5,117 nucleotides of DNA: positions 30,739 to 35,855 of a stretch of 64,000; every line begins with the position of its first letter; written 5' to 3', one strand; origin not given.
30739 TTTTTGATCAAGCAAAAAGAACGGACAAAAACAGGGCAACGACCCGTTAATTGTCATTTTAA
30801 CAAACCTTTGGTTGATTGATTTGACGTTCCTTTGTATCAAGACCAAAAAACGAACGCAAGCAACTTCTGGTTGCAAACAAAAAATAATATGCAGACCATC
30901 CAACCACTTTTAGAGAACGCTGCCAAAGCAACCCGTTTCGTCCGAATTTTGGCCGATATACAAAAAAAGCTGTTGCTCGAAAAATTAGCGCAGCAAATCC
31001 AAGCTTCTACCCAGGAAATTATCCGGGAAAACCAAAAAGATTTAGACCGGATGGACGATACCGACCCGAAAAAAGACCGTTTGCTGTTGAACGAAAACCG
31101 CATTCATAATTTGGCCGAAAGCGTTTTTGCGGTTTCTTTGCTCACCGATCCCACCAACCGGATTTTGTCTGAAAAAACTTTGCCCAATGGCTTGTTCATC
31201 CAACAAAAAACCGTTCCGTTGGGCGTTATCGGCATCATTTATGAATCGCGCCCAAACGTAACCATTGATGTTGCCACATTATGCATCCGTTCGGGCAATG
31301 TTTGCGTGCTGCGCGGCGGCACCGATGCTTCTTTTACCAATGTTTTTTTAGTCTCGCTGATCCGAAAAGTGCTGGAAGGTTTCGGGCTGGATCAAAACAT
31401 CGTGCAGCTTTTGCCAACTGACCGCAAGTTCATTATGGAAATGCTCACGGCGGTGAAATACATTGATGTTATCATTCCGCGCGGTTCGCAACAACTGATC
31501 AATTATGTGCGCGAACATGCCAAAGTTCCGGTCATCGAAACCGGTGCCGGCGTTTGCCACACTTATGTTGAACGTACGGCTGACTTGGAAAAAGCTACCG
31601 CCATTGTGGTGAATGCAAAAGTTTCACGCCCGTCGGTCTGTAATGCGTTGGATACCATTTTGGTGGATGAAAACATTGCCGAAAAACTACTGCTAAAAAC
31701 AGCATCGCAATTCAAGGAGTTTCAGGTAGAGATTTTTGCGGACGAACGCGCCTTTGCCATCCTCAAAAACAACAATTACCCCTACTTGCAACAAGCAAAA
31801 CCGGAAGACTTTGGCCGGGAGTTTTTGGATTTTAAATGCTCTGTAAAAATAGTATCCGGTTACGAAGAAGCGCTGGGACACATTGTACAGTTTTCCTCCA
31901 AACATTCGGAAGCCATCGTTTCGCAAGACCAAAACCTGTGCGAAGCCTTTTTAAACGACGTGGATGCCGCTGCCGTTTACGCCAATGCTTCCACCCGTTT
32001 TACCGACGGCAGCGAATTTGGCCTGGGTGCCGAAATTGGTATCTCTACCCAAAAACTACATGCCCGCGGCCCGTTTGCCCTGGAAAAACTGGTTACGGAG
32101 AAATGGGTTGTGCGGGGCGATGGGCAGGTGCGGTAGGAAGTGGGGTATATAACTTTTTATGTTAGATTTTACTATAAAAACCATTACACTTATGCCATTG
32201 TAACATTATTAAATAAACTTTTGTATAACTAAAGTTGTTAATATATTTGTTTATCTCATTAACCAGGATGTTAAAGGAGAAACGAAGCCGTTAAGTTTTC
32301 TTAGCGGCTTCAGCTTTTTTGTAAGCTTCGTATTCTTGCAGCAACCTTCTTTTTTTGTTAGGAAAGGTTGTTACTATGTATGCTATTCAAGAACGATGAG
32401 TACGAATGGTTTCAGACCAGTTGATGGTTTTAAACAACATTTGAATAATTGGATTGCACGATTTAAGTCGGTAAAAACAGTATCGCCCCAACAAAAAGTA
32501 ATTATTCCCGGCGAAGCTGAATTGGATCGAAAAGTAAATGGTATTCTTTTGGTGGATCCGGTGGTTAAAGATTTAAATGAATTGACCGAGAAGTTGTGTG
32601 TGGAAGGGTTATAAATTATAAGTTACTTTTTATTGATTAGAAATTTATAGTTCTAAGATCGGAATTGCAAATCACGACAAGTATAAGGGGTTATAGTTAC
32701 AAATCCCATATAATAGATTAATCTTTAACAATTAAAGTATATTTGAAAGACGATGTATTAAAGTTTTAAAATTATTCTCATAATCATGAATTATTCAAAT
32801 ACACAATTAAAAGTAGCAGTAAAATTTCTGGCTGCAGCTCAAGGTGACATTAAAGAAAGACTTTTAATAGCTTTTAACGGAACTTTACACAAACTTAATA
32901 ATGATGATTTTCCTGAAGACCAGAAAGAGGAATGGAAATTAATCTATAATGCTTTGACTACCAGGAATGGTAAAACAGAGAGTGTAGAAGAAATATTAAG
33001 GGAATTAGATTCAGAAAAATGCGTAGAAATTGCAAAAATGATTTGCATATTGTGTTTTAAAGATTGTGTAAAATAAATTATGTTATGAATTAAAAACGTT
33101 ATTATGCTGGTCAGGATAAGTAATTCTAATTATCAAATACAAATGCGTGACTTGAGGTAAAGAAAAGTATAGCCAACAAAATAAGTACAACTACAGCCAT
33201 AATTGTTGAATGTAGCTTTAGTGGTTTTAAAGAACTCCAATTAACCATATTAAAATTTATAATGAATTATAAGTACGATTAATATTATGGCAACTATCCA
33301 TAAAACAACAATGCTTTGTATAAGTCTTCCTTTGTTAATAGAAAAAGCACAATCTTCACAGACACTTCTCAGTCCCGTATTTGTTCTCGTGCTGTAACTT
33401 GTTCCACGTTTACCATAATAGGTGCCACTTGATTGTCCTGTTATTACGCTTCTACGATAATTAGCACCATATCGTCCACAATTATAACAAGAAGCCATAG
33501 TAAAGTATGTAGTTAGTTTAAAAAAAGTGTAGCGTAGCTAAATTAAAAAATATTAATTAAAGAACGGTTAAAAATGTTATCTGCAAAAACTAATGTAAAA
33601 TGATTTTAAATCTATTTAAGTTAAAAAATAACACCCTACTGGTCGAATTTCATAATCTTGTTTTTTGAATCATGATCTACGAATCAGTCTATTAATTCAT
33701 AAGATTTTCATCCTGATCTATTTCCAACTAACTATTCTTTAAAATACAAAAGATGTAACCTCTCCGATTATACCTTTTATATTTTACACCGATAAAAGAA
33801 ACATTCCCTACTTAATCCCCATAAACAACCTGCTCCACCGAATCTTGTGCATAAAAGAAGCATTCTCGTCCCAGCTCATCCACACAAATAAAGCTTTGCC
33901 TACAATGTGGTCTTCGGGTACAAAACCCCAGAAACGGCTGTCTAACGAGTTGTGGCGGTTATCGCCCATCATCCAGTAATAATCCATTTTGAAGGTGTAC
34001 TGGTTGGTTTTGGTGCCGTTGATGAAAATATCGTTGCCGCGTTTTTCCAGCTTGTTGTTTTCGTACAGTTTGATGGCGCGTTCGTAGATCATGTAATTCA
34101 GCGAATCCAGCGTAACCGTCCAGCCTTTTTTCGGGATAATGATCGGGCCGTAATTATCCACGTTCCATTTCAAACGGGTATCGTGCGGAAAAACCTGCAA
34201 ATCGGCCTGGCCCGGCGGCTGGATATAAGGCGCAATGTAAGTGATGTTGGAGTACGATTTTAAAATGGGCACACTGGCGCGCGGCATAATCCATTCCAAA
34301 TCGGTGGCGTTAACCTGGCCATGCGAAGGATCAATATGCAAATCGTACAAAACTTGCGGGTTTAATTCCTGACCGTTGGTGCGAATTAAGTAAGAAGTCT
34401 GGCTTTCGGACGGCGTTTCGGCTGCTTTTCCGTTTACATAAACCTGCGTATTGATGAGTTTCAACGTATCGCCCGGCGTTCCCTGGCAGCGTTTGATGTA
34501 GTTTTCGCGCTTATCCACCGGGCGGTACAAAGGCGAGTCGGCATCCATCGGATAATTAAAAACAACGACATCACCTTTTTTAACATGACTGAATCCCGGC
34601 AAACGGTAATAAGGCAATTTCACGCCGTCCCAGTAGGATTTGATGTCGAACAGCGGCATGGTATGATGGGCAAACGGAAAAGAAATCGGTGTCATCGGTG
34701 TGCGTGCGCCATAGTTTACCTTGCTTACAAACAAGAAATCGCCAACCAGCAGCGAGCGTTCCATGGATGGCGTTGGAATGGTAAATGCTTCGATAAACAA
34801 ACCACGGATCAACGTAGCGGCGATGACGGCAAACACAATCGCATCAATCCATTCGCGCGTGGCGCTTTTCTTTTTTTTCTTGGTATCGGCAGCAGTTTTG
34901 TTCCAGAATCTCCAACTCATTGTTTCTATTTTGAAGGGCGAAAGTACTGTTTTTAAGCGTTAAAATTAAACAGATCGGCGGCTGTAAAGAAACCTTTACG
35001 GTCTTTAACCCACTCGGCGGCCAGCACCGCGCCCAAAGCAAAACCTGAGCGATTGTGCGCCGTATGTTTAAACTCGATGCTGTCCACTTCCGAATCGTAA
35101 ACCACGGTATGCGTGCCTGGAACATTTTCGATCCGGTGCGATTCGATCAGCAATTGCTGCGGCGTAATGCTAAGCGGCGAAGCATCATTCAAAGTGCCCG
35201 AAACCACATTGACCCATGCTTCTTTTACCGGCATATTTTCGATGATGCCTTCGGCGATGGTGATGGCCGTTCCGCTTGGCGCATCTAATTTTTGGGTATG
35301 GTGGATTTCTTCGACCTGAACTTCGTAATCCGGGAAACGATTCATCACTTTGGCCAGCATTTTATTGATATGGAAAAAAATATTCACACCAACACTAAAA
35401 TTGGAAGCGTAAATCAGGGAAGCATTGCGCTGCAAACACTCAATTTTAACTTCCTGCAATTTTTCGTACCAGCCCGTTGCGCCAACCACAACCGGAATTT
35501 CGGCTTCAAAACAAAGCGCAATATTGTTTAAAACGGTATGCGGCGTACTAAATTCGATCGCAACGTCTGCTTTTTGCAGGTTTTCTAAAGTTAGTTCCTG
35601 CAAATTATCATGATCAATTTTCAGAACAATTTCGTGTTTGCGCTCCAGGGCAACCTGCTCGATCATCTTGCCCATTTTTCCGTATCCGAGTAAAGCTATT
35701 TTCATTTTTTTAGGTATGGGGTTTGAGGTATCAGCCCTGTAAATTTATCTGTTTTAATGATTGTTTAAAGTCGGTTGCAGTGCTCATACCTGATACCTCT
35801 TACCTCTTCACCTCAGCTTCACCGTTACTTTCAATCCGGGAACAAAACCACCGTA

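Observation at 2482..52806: In-CDS copies use only a few reading frames: xKEA(S/L), DASF(T) or LLL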

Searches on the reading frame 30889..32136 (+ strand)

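Call 11: search_protein_families(library=pfam, proteins=[window:30889-32136:+])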
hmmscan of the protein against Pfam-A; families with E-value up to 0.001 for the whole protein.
window:30889-32136:+ (415 aa): 2 families
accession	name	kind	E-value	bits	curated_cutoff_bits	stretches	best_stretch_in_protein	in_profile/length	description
PF00171.27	Aldedh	-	7.8e-17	61.4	23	1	37-281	56-299/461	Aldehyde dehydrogenase family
PF05893.19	LuxC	-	0.00092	18.6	21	0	130-240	109-221/401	Acyl-CoA reductase (LuxC)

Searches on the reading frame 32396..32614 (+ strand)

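Call 54: search_protein_families(library=pfam, proteins=[window:32396-32614:+])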
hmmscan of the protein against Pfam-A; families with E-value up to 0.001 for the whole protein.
window:32396-32614:+ (72 aa): 1 family
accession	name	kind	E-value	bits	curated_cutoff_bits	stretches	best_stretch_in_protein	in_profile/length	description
PF02615.19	Ldh_2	-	4.1e-06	26.6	38.8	1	3-60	271-332/333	Malate/L-lactate dehydrogenase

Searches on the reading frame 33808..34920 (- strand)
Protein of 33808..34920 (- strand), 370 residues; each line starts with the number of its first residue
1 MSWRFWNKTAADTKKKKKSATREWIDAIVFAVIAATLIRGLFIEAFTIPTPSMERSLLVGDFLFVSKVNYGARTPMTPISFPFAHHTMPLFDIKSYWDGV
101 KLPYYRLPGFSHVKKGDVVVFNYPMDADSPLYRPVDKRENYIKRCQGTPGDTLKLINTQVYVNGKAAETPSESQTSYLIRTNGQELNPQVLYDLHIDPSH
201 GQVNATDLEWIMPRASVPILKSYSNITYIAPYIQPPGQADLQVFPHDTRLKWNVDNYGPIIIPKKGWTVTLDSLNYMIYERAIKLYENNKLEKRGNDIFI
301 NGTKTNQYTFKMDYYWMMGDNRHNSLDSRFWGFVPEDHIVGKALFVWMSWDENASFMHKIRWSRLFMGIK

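Call 11: search_protein_families(library=pfam, proteins=[window:33808-34920:-])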
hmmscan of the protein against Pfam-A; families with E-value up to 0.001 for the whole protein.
window:33808-34920:- (370 aa): 1 family
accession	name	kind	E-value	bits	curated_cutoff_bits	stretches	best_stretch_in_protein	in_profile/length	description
PF10502.14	Peptidase_S26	-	9.8e-43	146.4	22.9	2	22-177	2-109/168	Signal peptidase, peptidase S26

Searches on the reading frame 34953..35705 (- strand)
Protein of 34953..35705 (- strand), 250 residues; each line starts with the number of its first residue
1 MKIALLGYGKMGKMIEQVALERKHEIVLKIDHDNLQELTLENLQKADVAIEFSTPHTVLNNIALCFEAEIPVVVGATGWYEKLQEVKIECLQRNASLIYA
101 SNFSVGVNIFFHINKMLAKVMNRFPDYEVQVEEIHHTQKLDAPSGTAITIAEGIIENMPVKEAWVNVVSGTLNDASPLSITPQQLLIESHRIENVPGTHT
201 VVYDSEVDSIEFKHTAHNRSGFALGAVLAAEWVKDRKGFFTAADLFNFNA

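Call 10: find_encoding_contigs(protein=window:34953-35705:-, flank=10000, max_places=6)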
Protein window:34953-35705:- (250 aa): no gene with exactly this product is on record in the collection.

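Call 11: search_protein_families(library=pfam, proteins=[window:34953-35705:-])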
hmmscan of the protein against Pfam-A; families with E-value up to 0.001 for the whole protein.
window:34953-35705:- (250 aa): 3 families
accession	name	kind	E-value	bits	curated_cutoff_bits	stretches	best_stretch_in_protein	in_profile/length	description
PF05173.19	DapB_C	-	1.2e-36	125.9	27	1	106-245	1-120/121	Dihydrodipicolinate reductase, C-terminus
PF01113.26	DapB_N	-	1.9e-17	63.9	25.6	1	1-103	1-124/124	Dihydrodipicolinate reductase, N-terminus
PF02737.24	3HCDH_N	-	0.00036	20.9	22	0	2-41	1-40/180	3-hydroxyacyl-CoA dehydrogenase, NAD binding domain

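Call 24: find_homologous_proteins(query=window:34953-35705:-, max_evalue=1e-40)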
Query window:34953-35705:- (250 aa): 8000 proteins with E <= 1e-40 among 8000 candidates; the best 120 are listed.
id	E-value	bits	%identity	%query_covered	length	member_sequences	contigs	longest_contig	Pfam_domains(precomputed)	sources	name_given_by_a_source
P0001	1.1e-161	554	100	100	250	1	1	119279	PF01113.27,PF05173.20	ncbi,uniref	ncbi:MAG: 4-hydroxy-tetrahydrodipicolinate reductase [Mucilaginibacter sp.]|uniref:4-hydroxy-tetrahy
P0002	4.0e-153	526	94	100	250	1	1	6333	PF01113.27,PF05173.20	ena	-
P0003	3.4e-152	523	94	100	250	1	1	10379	PF01113.27,PF05173.20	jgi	jgi:4-hydroxy-tetrahydrodipicolinate reductase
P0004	8.5e-152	522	93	100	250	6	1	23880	PF01113.27,PF05173.20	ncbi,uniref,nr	ncbi:4-hydroxy-tetrahydrodipicolinate reductase [uncultured Mucilaginibacter sp.]|uniref:4-hydroxy-t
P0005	2.4e-146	504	90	100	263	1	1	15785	PF01113.27,PF05173.20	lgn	-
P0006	3.0e-146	503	89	100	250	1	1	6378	PF01113.27,PF05173.20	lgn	-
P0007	1.2e-145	502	88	100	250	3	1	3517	PF01113.27,PF05173.20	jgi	jgi:4-hydroxy-tetrahydrodipicolinate reductase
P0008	1.5e-145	501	88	100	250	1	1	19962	PF01113.27,PF05173.20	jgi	jgi:4-hydroxy-tetrahydrodipicolinate reductase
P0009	2.2e-145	501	89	100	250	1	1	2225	PF01113.27,PF05173.20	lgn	-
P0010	1.6e-144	498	88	100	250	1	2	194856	PF01113.27,PF05173.20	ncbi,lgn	ncbi:MAG: 4-hydroxy-tetrahydrodipicolinate reductase [Janthinobacterium lividum]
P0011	7.4e-144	496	89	100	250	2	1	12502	PF01113.27,PF05173.20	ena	-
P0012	3.2e-143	494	88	99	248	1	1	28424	PF01113.27,PF05173.20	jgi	-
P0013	7.5e-143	492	88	100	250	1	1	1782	PF01113.27,PF05173.20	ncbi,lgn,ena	-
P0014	7.6e-143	492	88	100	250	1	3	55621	PF01113.27,PF05173.20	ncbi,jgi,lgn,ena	-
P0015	1.0e-142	492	87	100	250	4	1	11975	PF01113.27,PF05173.20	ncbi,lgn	ncbi:MAG: 4-hydroxy-tetrahydrodipicolinate reductase [Janthinobacterium lividum]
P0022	1.4e-139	482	87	100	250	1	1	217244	PF01113.27,PF05173.20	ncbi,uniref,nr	ncbi:4-hydroxy-tetrahydrodipicolinate reductase [Mucilaginibacter arboris]|uniref:4-hydroxy-tetrahyd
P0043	4.9e-128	444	79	100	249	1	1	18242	PF01113.27,PF05173.20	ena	-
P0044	3.5e-124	431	83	95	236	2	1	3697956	PF01113.27,PF05173.20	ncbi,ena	-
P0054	2.7e-117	409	74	99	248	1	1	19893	PF01113.27,PF05173.20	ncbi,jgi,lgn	-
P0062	1.4e-116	406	71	100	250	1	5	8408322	PF01113.27,PF05173.20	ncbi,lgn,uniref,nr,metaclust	ncbi:4-hydroxy-tetrahydrodipicolinate reductase [Mucilaginibacter paludis]|uniref:4-hydroxy-tetrahyd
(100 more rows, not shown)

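Call 25: find_encoding_contigs(protein=P0004, flank=10000, max_places=1)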
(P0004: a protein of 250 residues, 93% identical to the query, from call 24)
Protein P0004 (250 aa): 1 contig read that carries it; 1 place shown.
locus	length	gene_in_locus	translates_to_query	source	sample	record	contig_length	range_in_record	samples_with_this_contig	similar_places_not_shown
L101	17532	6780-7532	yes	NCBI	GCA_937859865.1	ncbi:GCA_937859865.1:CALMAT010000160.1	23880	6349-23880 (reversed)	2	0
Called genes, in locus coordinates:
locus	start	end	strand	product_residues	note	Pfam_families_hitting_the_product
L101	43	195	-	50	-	-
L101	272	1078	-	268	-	PF20240:DUF6597, PF00165:HTH_AraC (weak), PF12833:HTH_18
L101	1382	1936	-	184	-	PF13628:DUF4142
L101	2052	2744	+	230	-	PF01988:VIT1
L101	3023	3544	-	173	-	PF02525:Flavodoxin_2 (weak), PF03358:FMN_red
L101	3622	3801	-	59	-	-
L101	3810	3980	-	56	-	-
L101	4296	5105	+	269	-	PF00142:Fer4_NifH (faint), PF01656:CbiA, PF02374:ArsA_ATPase, PF06564:CBP_BcsQ, PF09140:MipZ, PF10609:ParA (weak), PF13614:AAA_31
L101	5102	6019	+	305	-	PF02195:ParB_N, PF17762:HTH_ParB, PF23552:ParB_C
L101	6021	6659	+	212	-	PF18935:DUF5683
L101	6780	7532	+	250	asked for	PF01113:DapB_N, PF05173:DapB_C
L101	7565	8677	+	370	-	PF10502:Peptidase_S26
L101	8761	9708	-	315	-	-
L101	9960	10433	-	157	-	PF11848:DUF3368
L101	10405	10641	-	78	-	PF03683:UPF0175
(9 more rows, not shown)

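Call 26: find_encoding_contigs(protein=P0022, flank=10000, max_places=1)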
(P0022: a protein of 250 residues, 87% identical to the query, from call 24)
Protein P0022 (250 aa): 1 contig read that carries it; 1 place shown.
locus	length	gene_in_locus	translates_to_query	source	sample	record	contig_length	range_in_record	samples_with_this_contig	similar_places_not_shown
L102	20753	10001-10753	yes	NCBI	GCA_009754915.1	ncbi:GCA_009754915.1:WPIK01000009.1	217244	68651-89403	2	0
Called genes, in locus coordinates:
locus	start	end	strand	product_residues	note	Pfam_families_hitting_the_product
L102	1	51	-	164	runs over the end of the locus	PF14534:DUF4440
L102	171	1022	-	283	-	PF00248:Aldo_ket_red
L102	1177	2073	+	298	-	PF12833:HTH_18, PF00165:HTH_AraC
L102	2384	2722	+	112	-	PF03551:PadR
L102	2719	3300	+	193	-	-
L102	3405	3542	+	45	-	-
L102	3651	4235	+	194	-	PF20432:Xre-like-HTH (weak), PF09722:Xre_MbcA_ParS_C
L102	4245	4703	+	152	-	PF08808:RES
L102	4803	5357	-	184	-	PF13628:DUF4142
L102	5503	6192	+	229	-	PF01988:VIT1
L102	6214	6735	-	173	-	PF02525:Flavodoxin_2, PF03358:FMN_red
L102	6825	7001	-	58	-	-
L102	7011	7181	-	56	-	-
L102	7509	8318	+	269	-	PF00142:Fer4_NifH (faint), PF01656:CbiA, PF02374:ArsA_ATPase, PF06564:CBP_BcsQ, PF09140:MipZ, PF10609:ParA (weak), PF13614:AAA_31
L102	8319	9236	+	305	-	PF02195:ParB_N, PF17762:HTH_ParB, PF23552:ParB_C (weak)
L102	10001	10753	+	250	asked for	PF01113:DapB_N, PF05173:DapB_C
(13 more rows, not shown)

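Call 27: find_encoding_contigs(protein=P0044, flank=10000, max_places=1)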
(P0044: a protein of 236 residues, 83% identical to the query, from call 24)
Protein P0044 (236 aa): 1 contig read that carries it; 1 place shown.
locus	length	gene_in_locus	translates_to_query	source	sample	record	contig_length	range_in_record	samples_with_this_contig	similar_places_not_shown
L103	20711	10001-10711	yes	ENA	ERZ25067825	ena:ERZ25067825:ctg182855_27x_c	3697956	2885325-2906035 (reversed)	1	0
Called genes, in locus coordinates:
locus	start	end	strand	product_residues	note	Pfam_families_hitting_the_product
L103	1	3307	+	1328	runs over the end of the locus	PF07494:Reg_prop (faint), PF08450:SGL (faint), PF13570:Beta-prop_ACSF4 (faint), PF07495:Y_Y_Y, PF00512:HisKA, PF02518:HATPase_c, PF00072:Response_reg, PF12833:HTH_18, +1 more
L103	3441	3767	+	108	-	-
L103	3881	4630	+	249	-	PF13483:Lactamase_B_3, PF12706:Lactamase_B_2, PF00753:Lactamase_B (faint)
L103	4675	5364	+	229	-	PF04366:Ysc84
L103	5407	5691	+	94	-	-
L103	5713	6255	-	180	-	PF13628:DUF4142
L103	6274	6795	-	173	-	PF02525:Flavodoxin_2, PF03358:FMN_red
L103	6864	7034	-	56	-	-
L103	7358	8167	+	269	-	PF00142:Fer4_NifH (faint), PF01656:CbiA, PF02374:ArsA_ATPase, PF06564:CBP_BcsQ, PF09140:MipZ, PF10609:ParA (weak), PF13614:AAA_31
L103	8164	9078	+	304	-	PF02195:ParB_N, PF17762:HTH_ParB, PF23552:ParB_C (weak)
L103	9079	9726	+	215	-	PF18935:DUF5683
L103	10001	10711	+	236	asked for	PF01113:DapB_N, PF05173:DapB_C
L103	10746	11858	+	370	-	PF10502:Peptidase_S26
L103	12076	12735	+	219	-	-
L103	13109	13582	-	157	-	PF11848:DUF3368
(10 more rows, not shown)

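Call 28: find_encoding_contigs(protein=P0062, flank=10000, max_places=1)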
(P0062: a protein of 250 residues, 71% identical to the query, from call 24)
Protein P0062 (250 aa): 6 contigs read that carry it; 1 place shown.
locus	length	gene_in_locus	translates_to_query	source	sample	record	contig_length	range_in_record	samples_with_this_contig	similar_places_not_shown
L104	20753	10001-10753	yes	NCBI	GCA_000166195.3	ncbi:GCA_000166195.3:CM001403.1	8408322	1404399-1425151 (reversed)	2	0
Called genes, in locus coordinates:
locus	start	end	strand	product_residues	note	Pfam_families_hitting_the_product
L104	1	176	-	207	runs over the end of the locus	PF01810:LysE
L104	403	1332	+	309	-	PF01497:Peripla_BP_2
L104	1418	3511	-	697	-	PF07715:Plug, PF00593:TonB_dep_Rec_b-barrel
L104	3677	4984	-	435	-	PF22807:TrAA12, PF23500:DUF7133 (weak), PF07995:GSDH, PF22807:TrAA12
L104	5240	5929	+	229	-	PF01988:VIT1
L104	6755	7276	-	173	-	PF02525:Flavodoxin_2, PF03358:FMN_red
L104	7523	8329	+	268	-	PF00142:Fer4_NifH (faint), PF01656:CbiA, PF02374:ArsA_ATPase (weak), PF06564:CBP_BcsQ, PF10609:ParA (weak), PF13614:AAA_31, PF09140:MipZ (weak)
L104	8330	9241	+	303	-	PF02195:ParB_N, PF17762:HTH_ParB, PF23552:ParB_C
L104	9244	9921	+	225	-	PF18935:DUF5683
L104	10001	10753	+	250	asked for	PF01113:DapB_N, PF05173:DapB_C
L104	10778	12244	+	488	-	PF18936:DUF5684, PF10502:Peptidase_S26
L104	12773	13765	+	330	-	PF01548:DEDD_Tnp_IS110, PF02371:Transposase_20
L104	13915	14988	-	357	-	PF02615:Ldh_2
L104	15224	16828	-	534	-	PF10079:Rossmann-like_BshC, PF24850:CC_BshC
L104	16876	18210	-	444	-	PF00919:UPF0004, PF04055:Radical_SAM, PF18693:TRAM_2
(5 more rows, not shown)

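Call 34: find_encoding_contigs(protein=P0043, flank=10000, max_places=1)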
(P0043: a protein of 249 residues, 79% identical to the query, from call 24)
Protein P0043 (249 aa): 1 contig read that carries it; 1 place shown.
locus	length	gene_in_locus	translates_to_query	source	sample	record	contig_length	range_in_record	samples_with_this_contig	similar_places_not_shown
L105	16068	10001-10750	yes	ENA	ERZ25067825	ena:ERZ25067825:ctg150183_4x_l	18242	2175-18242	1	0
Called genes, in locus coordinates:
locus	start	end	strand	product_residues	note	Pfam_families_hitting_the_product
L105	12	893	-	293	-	PF01882:DUF58, PF13519:VWA_2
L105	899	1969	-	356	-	PF20030:bpMoxR, PF07726:AAA_3, PF07728:AAA_5, PF17863:AAA_lid_2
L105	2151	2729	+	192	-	PF08818:DUF1801, PF13376:OmdA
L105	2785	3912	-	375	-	PF04616:Glyco_hydro_43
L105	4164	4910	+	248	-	PF13483:Lactamase_B_3, PF00753:Lactamase_B (faint), PF12706:Lactamase_B_2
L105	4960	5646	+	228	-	PF04366:Ysc84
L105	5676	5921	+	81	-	-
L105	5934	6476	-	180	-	PF13628:DUF4142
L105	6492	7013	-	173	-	PF02525:Flavodoxin_2 (weak), PF03358:FMN_red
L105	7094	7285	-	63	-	-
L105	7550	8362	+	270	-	PF00142:Fer4_NifH (faint), PF01656:CbiA, PF02374:ArsA_ATPase (weak), PF06564:CBP_BcsQ, PF09140:MipZ, PF10609:ParA (weak), PF13614:AAA_31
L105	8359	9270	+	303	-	PF02195:ParB_N, PF17762:HTH_ParB, PF23552:ParB_C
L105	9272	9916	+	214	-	PF18935:DUF5683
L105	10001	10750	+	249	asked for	PF01113:DapB_N, PF05173:DapB_C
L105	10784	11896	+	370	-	PF10502:Peptidase_S26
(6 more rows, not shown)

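Call 35: find_encoding_contigs(protein=P0054, flank=10000, max_places=1)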
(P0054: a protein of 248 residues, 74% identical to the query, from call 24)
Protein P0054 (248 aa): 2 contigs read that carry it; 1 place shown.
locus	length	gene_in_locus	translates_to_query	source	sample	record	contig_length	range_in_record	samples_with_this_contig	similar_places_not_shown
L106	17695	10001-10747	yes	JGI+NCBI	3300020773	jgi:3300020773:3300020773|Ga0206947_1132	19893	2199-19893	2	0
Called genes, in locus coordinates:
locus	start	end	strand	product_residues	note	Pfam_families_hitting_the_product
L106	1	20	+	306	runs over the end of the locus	PF20434:BD-FAE, PF07859:Abhydrolase_3, PF01738:DLH (faint), PF02230:Abhydrolase_2 (faint), PF00326:Peptidase_S9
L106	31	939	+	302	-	PF02230:Abhydrolase_2 (faint), PF20434:BD-FAE, PF01738:DLH (faint), PF07859:Abhydrolase_3, PF00326:Peptidase_S9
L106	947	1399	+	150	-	PF13606:Ank_3 (faint), PF12796:Ank_2, PF13857:Ank_5, PF00023:Ank, PF13637:Ank_4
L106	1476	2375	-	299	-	PF13369:Transglut_core2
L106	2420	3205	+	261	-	PF01596:Methyltransf_3, PF13578:Methyltransf_24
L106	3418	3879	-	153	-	PF16267:DUF4920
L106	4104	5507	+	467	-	PF06739:SBBP (faint), PF01436:NHL (weak), PF20067:SSL_N (faint), PF24684:Vgb_lyase (faint), PF08450:SGL (weak), PF25021:TEN_NHL (weak), PF01436:NHL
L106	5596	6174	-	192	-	PF28549:NDPSase_N, PF00293:NUDIX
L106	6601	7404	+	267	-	PF00142:Fer4_NifH (faint), PF01656:CbiA, PF02374:ArsA_ATPase, PF06564:CBP_BcsQ, PF09140:MipZ, PF10609:ParA (weak), PF13614:AAA_31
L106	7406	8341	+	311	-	PF02195:ParB_N, PF17762:HTH_ParB, PF23552:ParB_C (faint)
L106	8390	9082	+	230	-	PF18935:DUF5683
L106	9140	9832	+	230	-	PF18935:DUF5683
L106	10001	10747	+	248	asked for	PF01113:DapB_N, PF05173:DapB_C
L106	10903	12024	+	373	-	PF10502:Peptidase_S26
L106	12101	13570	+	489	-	PF18936:DUF5684, PF10502:Peptidase_S26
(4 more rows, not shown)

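Call 36: find_encoding_contigs(protein=P0001, flank=10000, max_places=1)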
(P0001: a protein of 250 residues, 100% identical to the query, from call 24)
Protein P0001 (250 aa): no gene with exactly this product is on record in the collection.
